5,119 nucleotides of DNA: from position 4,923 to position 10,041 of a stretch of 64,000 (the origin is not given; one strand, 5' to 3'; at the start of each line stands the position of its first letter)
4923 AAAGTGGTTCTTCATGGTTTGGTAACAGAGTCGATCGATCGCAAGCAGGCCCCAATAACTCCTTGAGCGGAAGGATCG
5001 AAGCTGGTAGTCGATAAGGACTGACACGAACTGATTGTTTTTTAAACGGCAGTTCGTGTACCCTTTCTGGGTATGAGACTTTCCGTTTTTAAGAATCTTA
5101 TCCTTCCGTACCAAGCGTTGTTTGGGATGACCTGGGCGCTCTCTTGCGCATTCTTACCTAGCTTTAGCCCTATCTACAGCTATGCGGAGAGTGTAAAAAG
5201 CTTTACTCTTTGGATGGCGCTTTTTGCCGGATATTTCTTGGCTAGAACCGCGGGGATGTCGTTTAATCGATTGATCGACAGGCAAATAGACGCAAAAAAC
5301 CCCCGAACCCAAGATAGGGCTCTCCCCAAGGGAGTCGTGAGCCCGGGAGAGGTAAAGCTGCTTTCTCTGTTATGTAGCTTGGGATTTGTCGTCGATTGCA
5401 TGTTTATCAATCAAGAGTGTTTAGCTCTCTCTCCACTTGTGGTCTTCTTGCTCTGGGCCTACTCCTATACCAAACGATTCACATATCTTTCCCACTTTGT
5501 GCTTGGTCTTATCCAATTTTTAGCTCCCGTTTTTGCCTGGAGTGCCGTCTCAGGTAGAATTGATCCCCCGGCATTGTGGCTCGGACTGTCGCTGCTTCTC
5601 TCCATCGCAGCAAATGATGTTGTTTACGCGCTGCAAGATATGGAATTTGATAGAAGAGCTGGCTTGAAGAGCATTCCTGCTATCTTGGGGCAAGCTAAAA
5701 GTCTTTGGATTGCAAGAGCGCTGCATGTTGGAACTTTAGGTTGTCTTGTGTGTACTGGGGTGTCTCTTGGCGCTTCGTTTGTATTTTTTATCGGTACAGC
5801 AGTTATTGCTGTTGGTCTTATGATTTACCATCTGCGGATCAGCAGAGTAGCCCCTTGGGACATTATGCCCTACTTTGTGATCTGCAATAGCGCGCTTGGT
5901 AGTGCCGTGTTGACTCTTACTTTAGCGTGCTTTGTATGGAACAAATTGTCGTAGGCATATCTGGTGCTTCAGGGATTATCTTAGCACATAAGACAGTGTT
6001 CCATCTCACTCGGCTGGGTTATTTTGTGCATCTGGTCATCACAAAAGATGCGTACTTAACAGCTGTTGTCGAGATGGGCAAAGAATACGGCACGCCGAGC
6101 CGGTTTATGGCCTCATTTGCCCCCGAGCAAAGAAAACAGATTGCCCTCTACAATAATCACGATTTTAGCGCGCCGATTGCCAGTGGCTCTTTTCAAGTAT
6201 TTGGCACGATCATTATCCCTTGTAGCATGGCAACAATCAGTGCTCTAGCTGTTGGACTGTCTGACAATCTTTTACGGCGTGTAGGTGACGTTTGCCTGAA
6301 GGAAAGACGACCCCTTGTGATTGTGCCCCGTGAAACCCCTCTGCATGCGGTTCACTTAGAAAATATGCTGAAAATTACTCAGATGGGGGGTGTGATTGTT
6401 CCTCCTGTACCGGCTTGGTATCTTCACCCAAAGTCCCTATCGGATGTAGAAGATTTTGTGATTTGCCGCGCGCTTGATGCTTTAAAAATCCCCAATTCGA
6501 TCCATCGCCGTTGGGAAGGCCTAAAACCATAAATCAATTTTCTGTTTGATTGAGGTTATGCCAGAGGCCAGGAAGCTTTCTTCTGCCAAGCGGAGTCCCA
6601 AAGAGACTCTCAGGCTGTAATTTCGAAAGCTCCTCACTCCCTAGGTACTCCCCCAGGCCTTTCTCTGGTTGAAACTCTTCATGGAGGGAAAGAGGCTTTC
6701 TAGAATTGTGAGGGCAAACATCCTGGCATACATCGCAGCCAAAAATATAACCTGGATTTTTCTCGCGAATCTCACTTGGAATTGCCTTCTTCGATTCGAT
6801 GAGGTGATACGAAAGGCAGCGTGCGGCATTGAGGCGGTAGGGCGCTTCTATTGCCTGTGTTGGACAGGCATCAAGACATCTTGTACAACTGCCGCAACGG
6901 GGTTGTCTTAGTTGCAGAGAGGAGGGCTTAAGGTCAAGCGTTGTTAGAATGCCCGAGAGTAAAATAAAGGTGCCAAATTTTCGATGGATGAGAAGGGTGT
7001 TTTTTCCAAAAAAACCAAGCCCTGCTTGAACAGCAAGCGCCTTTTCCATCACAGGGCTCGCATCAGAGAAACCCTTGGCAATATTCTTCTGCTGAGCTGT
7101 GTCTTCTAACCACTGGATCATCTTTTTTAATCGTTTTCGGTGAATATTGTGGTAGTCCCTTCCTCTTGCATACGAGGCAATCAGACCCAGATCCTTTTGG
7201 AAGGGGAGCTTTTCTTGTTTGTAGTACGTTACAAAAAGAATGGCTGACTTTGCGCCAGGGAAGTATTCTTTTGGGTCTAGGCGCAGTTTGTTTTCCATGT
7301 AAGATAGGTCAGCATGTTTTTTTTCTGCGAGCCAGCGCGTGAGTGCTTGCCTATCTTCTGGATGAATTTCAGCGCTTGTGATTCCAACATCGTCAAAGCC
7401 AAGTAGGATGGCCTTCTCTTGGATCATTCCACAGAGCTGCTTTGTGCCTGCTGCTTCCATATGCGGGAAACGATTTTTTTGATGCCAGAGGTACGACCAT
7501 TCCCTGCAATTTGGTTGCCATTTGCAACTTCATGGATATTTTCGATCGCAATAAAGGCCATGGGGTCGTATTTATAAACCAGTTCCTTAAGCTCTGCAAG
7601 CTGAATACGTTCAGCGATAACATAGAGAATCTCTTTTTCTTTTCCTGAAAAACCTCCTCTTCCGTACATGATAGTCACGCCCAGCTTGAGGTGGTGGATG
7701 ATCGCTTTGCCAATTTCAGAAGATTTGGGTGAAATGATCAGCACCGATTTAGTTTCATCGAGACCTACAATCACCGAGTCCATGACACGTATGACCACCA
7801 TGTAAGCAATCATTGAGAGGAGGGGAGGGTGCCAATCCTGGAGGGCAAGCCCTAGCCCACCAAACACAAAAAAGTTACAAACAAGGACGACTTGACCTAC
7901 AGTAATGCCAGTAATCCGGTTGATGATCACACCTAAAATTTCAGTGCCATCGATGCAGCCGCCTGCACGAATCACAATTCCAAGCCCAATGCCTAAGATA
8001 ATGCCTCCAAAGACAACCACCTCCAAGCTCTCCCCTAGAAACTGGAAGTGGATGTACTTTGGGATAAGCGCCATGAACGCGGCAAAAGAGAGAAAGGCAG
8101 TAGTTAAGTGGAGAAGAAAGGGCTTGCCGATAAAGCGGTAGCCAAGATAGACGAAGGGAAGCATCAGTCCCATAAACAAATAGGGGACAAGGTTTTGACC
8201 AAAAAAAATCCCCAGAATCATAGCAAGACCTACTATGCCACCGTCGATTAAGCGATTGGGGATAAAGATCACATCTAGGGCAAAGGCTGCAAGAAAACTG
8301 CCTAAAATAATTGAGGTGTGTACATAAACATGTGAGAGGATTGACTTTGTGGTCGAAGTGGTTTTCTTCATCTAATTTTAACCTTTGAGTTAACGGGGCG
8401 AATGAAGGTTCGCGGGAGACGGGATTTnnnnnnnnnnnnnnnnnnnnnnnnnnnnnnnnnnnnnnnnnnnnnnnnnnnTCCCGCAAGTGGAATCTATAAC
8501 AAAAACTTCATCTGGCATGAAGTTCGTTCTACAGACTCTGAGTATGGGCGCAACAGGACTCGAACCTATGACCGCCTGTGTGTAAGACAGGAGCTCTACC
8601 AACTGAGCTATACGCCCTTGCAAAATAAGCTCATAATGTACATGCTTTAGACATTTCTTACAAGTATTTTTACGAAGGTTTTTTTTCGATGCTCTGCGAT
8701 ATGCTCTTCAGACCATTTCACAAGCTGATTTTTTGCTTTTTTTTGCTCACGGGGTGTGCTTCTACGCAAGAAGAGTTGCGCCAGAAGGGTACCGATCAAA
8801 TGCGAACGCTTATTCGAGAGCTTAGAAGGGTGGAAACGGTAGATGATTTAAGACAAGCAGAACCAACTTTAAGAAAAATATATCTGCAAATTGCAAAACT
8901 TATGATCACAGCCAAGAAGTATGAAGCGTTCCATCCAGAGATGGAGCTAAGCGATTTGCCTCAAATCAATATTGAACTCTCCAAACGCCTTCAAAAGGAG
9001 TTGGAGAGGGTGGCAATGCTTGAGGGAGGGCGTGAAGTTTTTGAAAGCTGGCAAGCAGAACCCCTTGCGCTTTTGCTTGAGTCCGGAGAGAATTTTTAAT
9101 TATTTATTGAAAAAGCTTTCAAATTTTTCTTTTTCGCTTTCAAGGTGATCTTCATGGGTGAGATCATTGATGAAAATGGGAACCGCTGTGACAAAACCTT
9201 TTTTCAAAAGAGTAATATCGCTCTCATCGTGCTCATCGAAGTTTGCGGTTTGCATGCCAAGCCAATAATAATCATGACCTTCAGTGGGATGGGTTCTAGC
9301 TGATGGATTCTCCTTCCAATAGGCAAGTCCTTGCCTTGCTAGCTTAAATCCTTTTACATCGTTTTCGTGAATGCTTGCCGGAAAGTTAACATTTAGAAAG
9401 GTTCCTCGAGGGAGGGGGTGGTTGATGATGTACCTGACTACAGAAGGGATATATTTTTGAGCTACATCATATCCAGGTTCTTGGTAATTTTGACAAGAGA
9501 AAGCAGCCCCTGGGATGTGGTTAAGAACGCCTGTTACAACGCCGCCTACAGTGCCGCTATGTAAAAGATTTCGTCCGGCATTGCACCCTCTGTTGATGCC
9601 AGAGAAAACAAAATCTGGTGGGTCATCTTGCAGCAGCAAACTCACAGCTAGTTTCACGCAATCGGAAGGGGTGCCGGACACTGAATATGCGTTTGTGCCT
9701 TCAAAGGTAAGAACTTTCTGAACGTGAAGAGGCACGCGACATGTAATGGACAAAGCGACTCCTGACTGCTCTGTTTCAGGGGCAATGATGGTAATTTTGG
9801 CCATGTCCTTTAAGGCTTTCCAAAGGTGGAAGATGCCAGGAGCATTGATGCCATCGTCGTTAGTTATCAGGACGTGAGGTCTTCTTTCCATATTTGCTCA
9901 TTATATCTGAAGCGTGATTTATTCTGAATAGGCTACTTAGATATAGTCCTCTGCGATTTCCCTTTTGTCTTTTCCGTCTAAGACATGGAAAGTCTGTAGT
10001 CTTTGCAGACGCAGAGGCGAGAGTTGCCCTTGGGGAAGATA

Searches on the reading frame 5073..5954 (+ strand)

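Call 20: search_protein_families(library=ncbifam, proteins=[window:5073-5954:+], max_evalue=0.00001)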
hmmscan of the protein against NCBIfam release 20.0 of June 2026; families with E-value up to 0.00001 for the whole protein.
window:5073-5954:+ (293 aa): 24 families
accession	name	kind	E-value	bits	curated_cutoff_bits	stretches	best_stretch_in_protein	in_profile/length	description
NF009524.0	PRK12886.1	equivalog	1.1e-65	221.9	387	1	2-272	7-269/291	prenyltransferase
TIGR01475.1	ubiA_other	subfamily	4.5e-62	210.1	180.8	1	6-284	5-277/282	UbiA-like polyprenyltransferase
NF009526.0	PRK12888.1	equivalog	1.2e-55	189.1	364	1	21-286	29-293/301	4-hydroxybenzoate octaprenyltransferase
NF041586.1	MqnP_DT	exception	2.3e-55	188.3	430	1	42-264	31-250/277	menaquinone biosynthesis prenyltransferase MqnP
NF041584.1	MqnP_SCO4491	exception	1.7e-50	172.3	420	1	21-286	17-281/285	menaquinone biosynthesis prenyltransferase MqnP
NF009517.0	PRK12876.1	equivalog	5.3e-48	164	419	1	1-239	2-248/300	prenyltransferase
NF041585.1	MqnP_Cj_Hp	exception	2.7e-45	155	375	1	7-282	5-276/281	menaquinone biosynthesis prenyltransferase MqnP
NF009515.0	PRK12874.1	equivalog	1.1e-43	149.7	392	1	6-282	11-283/291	4-hydroxybenzoate polyprenyltransferase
TIGR01474.1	ubiA_proteo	equivalog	3.8e-35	121.8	275.45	1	39-280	35-274/282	4-hydroxybenzoate octaprenyltransferase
NF009609.0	PRK13106.1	equivalog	3.9e-34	118.4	349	1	42-255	46-265/301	prenyltransferase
NF009532.0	PRK12895.1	equivalog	2.6e-24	86.1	414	1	43-280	36-273/286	prenyltransferase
TIGR01473.1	cyoE_ctaB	equivalog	1.9e-16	60.7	210.3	1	42-258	32-251/281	heme o synthase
NF009521.0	PRK12882.1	equivalog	9e-16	57.9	296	1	46-249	40-244/280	geranylgeranylglycerol-phosphate geranylgeranyltransferase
NF009523.0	PRK12884.1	equivalog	1.7e-15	57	269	1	51-253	43-242/279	prenyltransferase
NF009516.0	PRK12875.1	equivalog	2e-13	50.1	205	1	46-283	53-284/292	prenyltransferase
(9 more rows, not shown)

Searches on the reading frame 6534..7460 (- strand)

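Call 20: search_protein_families(library=ncbifam, proteins=[window:6534-7460:-], max_evalue=0.00001)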
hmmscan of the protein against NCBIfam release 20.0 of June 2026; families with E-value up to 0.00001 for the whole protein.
window:6534-7460:- (308 aa): 3 families
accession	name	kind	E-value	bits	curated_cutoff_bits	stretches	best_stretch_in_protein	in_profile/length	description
TIGR00276.1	TIGR00276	equivalog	2.9e-78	263.2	200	1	13-270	1-262/337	tRNA epoxyqueuosine(34) reductase QueG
TIGR02486.1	RDH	subfamily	2.1e-10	41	160.35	1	133-261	147-288/314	reductive dehalogenase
TIGR01971.1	NuoI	subfamily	5.8e-06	25.9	113.05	0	181-224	75-118/121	NADH-quinone oxidoreductase, chain I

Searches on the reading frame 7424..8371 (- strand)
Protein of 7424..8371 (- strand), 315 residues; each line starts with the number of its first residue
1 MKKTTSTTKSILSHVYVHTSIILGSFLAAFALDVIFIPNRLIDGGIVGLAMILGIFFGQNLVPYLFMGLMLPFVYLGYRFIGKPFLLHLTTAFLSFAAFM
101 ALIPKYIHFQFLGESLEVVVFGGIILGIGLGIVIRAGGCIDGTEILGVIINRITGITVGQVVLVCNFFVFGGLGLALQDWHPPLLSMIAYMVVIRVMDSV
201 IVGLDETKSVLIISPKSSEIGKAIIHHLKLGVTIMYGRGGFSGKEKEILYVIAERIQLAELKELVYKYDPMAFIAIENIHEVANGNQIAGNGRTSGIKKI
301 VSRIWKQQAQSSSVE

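Call 20: search_protein_families(library=ncbifam, proteins=[window:7424-8371:-], max_evalue=0.00001)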
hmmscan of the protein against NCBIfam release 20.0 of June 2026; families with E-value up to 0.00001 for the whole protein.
window:7424-8371:- (315 aa): 1 family
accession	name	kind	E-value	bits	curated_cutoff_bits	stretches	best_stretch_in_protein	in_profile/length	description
NF003191.0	PRK04164.1-2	equivalog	2.8e-07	30.3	179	1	211-291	103-181/200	hypothetical protein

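Call 73: search_protein_families(library=pfam, proteins=[window:7424-8371:-], max_evalue=0.001)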
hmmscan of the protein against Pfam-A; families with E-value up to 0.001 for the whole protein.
window:7424-8371:- (315 aa): 2 families
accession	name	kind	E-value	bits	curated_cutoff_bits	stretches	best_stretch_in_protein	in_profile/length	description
PF02588.21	YitT_membrane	-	2.2e-47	161.6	24.3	1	20-224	4-204/205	Uncharacterised 5xTM membrane BCR, YitT family COG1284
PF10035.14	DUF2179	-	1e-18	67.3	22.8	1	231-282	2-53/55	Uncharacterized protein conserved in bacteria (DUF2179)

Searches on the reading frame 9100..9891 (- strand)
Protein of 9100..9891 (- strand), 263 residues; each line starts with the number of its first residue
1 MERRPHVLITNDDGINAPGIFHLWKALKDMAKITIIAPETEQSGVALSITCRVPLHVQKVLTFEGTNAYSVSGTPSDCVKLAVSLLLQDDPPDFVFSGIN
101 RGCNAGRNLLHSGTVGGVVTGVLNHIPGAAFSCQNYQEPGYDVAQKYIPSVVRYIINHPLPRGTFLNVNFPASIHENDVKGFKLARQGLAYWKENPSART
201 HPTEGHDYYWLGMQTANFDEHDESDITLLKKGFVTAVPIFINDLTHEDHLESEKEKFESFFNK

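Call 73: search_protein_families(library=pfam, proteins=[window:9100-9891:-], max_evalue=0.001)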
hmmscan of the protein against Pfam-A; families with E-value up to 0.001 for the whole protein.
window:9100-9891:- (263 aa): 1 family
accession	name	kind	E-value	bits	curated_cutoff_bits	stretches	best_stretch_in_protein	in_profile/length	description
PF01975.23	SurE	-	3.7e-56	190.3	22.1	1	7-193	1-188/189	Survival protein SurE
